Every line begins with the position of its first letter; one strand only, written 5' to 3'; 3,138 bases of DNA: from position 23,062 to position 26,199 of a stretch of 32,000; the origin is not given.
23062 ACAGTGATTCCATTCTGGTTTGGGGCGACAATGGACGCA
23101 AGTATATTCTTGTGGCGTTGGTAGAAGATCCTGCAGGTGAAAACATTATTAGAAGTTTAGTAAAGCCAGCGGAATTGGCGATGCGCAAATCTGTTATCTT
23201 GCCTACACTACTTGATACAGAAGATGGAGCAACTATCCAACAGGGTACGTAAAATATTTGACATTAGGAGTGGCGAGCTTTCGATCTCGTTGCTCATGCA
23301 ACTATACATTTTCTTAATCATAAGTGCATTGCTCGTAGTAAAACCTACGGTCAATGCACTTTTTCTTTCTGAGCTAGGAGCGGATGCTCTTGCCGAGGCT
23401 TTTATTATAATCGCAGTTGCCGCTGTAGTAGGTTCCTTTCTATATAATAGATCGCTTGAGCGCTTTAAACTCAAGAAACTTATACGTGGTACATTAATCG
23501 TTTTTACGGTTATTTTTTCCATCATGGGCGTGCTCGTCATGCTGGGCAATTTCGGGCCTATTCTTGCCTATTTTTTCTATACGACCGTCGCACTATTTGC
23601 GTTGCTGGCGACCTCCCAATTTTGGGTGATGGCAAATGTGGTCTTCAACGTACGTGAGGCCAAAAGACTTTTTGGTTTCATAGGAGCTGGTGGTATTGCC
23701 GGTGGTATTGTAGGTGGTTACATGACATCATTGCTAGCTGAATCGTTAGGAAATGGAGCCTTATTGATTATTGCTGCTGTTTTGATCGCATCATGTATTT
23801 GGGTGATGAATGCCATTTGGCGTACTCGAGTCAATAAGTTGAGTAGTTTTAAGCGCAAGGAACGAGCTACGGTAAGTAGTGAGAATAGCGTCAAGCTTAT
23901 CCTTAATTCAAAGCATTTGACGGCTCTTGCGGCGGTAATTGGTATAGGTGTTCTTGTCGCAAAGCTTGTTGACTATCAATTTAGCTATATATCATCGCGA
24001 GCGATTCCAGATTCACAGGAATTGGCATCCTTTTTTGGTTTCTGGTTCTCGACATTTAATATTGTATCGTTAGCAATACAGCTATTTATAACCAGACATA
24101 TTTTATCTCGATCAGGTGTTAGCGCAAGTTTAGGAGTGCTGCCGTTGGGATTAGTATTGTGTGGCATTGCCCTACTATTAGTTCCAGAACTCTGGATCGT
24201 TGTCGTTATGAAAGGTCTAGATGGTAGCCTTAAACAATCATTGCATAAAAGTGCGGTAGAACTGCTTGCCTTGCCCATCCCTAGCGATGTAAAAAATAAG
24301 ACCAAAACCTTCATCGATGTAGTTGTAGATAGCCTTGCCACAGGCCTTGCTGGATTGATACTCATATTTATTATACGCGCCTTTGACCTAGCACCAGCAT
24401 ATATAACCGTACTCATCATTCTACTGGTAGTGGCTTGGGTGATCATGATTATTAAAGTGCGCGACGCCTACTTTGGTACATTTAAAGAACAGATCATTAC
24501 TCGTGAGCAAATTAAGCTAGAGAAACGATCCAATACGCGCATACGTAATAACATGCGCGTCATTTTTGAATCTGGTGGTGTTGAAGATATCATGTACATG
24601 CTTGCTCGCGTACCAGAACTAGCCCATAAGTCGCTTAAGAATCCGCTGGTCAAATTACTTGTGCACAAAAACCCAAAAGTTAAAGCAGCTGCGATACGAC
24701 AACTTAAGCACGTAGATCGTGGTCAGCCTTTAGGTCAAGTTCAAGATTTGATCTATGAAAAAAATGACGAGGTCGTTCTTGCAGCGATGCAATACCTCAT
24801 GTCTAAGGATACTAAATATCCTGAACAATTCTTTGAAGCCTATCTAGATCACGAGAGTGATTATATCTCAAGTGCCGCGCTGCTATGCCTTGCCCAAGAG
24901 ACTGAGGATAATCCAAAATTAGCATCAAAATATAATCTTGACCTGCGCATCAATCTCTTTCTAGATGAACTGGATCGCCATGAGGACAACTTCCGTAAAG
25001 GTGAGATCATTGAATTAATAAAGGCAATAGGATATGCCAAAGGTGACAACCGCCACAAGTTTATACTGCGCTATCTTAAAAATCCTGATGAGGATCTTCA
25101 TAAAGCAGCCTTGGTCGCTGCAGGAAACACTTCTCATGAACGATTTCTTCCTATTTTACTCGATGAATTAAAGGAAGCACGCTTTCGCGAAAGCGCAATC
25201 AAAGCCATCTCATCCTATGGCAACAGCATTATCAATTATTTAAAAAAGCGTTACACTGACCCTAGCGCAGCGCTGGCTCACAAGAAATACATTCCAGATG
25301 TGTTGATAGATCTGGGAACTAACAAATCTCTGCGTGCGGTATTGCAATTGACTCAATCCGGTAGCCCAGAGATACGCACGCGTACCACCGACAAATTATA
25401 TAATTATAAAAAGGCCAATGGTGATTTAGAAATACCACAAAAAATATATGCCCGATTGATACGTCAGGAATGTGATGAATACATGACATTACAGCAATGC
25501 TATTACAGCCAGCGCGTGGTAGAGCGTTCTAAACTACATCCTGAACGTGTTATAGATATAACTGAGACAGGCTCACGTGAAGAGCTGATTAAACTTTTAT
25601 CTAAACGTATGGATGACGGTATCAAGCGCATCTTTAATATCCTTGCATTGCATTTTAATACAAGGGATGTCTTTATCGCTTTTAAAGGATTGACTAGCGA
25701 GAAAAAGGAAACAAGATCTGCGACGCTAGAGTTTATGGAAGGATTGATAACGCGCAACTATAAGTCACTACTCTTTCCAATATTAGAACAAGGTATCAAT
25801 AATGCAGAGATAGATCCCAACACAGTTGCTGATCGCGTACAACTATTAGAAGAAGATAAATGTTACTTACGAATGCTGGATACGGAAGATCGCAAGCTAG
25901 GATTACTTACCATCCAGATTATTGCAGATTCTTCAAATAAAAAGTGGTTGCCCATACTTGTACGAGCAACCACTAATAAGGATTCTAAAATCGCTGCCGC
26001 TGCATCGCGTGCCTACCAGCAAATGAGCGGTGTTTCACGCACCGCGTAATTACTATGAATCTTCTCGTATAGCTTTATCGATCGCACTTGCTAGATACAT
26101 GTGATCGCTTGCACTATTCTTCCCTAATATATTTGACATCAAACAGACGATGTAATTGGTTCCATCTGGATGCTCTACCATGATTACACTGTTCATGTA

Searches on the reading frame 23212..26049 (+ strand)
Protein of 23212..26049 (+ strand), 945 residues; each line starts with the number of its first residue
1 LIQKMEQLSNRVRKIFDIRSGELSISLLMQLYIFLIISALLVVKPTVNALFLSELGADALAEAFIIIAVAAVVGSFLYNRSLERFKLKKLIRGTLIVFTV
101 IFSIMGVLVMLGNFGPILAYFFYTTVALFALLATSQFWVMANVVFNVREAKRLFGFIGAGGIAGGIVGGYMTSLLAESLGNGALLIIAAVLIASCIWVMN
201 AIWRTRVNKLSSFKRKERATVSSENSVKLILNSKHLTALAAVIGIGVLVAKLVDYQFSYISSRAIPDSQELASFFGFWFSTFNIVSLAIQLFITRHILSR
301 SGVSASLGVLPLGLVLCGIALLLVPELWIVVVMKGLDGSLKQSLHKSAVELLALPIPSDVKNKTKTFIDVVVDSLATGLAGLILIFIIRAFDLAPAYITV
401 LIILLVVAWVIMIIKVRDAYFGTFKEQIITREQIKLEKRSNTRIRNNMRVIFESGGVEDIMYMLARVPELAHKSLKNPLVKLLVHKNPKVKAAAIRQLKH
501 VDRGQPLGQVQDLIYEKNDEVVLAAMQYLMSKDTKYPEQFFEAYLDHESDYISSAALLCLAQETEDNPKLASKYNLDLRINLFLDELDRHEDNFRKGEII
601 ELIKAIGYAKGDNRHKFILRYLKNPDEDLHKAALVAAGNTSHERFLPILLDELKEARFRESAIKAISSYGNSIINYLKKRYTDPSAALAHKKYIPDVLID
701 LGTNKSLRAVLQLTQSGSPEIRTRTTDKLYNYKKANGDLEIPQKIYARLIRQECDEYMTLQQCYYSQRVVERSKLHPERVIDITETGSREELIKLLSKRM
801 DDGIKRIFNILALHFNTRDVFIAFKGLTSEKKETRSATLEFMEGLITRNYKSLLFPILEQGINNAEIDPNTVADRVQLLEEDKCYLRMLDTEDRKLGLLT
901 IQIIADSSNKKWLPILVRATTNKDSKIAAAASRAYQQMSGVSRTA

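Call 18: search_protein_families(library=pfam, proteins=[window:23212-26049:+])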
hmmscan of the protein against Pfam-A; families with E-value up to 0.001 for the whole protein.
window:23212-26049:+ (945 aa): 4 families
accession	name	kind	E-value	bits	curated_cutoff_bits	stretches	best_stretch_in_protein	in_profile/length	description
PF13646.12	HEAT_2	-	4.1e-14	53.1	27.7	1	478-560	3-87/88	HEAT repeats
PF03219.20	TLC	-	1.3e-13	51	21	1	122-420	151-491/491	TLC ATP/ADP transporter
PF07690.21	MFS_1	-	2.5e-06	27.1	33.4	1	35-331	10-299/347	Major Facilitator Superfamily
PF02985.28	HEAT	-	0.00031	21.1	23.5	0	477-499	3-25/31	HEAT repeat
